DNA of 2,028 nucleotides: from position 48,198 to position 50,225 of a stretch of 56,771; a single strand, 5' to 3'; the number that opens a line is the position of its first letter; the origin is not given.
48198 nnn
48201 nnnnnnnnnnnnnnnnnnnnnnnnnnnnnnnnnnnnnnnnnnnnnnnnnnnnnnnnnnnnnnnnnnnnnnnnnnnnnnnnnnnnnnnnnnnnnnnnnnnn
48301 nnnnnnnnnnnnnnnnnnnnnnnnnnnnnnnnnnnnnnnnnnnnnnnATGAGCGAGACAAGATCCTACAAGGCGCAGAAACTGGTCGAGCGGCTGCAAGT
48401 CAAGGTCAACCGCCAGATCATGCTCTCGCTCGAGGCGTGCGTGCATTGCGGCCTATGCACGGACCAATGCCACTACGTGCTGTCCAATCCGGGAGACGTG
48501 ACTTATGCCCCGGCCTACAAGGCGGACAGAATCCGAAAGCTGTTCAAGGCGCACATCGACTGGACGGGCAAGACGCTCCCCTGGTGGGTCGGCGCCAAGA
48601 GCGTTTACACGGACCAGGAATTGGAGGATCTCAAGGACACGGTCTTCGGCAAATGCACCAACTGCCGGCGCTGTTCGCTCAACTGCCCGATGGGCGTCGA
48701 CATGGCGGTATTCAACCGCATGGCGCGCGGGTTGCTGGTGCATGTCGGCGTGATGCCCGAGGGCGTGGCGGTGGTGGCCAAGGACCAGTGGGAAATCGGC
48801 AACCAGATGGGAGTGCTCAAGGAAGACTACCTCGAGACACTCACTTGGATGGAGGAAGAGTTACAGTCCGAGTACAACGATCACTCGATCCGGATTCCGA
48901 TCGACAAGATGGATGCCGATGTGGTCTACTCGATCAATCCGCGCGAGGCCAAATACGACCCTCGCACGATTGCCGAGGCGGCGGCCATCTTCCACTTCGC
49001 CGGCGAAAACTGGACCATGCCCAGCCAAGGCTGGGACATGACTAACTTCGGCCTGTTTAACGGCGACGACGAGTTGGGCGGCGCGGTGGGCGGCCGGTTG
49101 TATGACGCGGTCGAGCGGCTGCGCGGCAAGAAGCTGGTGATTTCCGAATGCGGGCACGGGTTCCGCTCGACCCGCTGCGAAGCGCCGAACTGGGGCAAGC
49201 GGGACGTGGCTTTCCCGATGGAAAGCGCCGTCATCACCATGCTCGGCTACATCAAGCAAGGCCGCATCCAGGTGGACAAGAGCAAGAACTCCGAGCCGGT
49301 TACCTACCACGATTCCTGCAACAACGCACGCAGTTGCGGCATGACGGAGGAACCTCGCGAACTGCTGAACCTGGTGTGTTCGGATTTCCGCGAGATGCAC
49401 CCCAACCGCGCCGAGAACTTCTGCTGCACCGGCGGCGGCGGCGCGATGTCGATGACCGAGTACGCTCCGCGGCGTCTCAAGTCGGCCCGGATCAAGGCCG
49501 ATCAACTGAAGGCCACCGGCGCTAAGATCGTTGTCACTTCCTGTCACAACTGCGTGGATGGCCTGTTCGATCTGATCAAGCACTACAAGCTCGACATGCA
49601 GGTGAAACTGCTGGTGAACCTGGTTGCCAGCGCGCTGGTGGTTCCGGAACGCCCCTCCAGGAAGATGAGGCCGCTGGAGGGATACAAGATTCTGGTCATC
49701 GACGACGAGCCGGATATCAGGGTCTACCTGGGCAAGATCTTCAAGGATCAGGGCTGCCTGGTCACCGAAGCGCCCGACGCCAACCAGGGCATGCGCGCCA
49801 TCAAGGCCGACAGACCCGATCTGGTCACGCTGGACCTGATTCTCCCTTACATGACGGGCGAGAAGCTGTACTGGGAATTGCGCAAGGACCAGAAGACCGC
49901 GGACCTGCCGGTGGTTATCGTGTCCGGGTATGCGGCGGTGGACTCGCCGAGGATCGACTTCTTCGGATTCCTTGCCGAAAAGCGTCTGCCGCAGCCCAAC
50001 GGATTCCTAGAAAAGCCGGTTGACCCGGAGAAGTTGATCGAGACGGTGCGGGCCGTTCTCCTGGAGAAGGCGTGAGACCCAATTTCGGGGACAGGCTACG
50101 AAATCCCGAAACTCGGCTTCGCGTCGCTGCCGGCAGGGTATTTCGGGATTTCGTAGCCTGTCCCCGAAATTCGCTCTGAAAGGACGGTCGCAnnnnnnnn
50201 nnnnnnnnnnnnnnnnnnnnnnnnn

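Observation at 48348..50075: HdrD/DsrK-type CCG iron-sulfur protein carrying a canonical receiver domain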

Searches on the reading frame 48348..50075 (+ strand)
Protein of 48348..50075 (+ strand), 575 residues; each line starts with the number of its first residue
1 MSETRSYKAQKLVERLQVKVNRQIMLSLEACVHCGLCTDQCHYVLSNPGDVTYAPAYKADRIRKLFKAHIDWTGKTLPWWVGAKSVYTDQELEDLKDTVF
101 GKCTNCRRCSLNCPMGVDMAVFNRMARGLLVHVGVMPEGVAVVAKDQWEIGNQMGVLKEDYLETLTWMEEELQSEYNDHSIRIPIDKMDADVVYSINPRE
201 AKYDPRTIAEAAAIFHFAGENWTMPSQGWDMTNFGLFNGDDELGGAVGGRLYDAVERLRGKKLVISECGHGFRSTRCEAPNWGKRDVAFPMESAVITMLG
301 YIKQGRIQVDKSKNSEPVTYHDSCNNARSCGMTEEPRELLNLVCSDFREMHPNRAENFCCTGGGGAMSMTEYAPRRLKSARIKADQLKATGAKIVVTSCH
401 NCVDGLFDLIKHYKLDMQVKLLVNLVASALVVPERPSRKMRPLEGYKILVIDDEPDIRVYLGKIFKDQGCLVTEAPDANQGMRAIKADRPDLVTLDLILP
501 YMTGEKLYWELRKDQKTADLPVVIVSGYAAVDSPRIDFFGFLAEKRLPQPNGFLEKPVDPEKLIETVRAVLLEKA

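Call 3: search_protein_families(library=pfam, proteins=[window:48348-50075:+], max_evalue=0.01)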
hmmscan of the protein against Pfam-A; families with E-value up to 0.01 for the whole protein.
window:48348-50075:+ (575 aa): 13 families
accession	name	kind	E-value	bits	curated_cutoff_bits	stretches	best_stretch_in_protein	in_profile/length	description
PF00072.30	Response_reg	-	1.6e-17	64.1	30.2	1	448-567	1-110/111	Response regulator receiver domain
PF02754.22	CCG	-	2.4e-11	44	20.6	1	318-402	1-80/85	Cysteine-rich domain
PF13183.11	Fer4_8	-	2.4e-10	41.2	27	1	28-117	2-68/68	4Fe-4S dicluster domain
PF13534.11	Fer4_17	-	3.4e-07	31.1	22.2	1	30-118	1-61/61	4Fe-4S dicluster domain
PF13187.11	Fer4_9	-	1.3e-06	28.7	27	0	102-119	1-18/52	4Fe-4S dicluster domain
PF13237.11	Fer4_10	-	1.3e-05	25.4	25.5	1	102-118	8-22/53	4Fe-4S dicluster domain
PF12838.12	Fer4_7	-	8.9e-05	23.3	27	0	102-117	1-16/52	4Fe-4S dicluster domain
PF13746.11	Fer4_18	-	0.00083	20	27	0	89-119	47-77/114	4Fe-4S dicluster domain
PF12797.12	Fer4_2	-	0.0011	19.3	24.5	1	25-42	4-21/22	4Fe-4S binding domain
PF13484.11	Fer4_16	-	0.0015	19.7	30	0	102-116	1-15/66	4Fe-4S double cluster binding domain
PF12800.12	Fer4_4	-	0.003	18.2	24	1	29-43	2-16/17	4Fe-4S binding domain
PF12837.12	Fer4_6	-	0.006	16.9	25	0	102-117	8-23/24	4Fe-4S binding domain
PF00037.32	Fer4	-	0.0067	16.6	21.1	0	101-116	6-21/24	4Fe-4S binding domain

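Call 4: search_protein_families(library=ncbifam, proteins=[window:48348-50075:+], max_evalue=0.01)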
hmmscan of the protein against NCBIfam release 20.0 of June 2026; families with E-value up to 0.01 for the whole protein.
window:48348-50075:+ (575 aa): 92 families (the best 25 are shown)
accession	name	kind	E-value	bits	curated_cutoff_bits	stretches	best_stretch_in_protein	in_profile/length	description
NF045711.1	sulf_resp_HmcF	equivalog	8.2e-104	347.9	750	1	9-435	40-454/457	sulfate respiration complex iron-sulfur protein HmcF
NF045724.1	ferredox_TmcB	equivalog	1.9e-94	316.7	735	1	17-427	29-425/430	electron transfer complex ferredoxin TmcB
NF045796.1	DsrK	equivalog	2.2e-73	247.4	400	1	18-443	39-448/453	sulfate reduction electron transfer complex DsrMKJOP subunit DsrK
NF045717.1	DVU0259_DivK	exception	7.6e-23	80.9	160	1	447-571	4-116/117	DVU0259 family response regulator domain-containing protein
NF045670.1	quin_L_LdhH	equivalog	2.1e-15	56.1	800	1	297-426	578-705/706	L-lactate dehydrogenase (quinone) large subunit LdhH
NF051870.1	NAssimRespRegNtrX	equivalog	1.1e-13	50.9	600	1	447-568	3-116/452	nitrogen assimilation response regulator NtrX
NF004898.0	PRK06259.1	equivalog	1.6e-13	50.1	385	1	313-429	374-487/488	fumarate reductase (CoM/CoB) subunit TfrB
NF041866.1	EpsW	equivalog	1.1e-11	44.4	200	1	447-573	7-127/131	exopolysaccharide biosynthesis response regulator EpsW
TIGR02154.1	PhoB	equivalog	1.6e-11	44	296.2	1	447-537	4-93/226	phosphate regulon transcriptional regulator PhoB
NF045505.1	RR_RssB_Pseudo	equivalog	1.7e-11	43.8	700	1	447-529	7-87/394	two-component system response regulator RssB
NF007969.0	PRK10693.1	equivalog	6.2e-11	41.9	329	1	441-527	3-87/337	two-component system response regulator RssB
NF007005.1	PRK09468.1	equivalog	7.9e-11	41.8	331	1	445-572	3-120/237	osmolarity response regulator transcription factor OmpR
NF008369.0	PRK11168.1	equivalog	2.9e-10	39.6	278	1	93-131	50-88/401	anaerobic glycerol-3-phosphate dehydrogenase subunit C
NF047793.1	ResRegPgtA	equivalog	5.8e-10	38.5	650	1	446-573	6-123/414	two-component system response regulator PgtA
NF045944.1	ResRegRpaBCyano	equivalog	1.5e-09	37.5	330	1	449-570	1-111/229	response regulator transcription factor RpaB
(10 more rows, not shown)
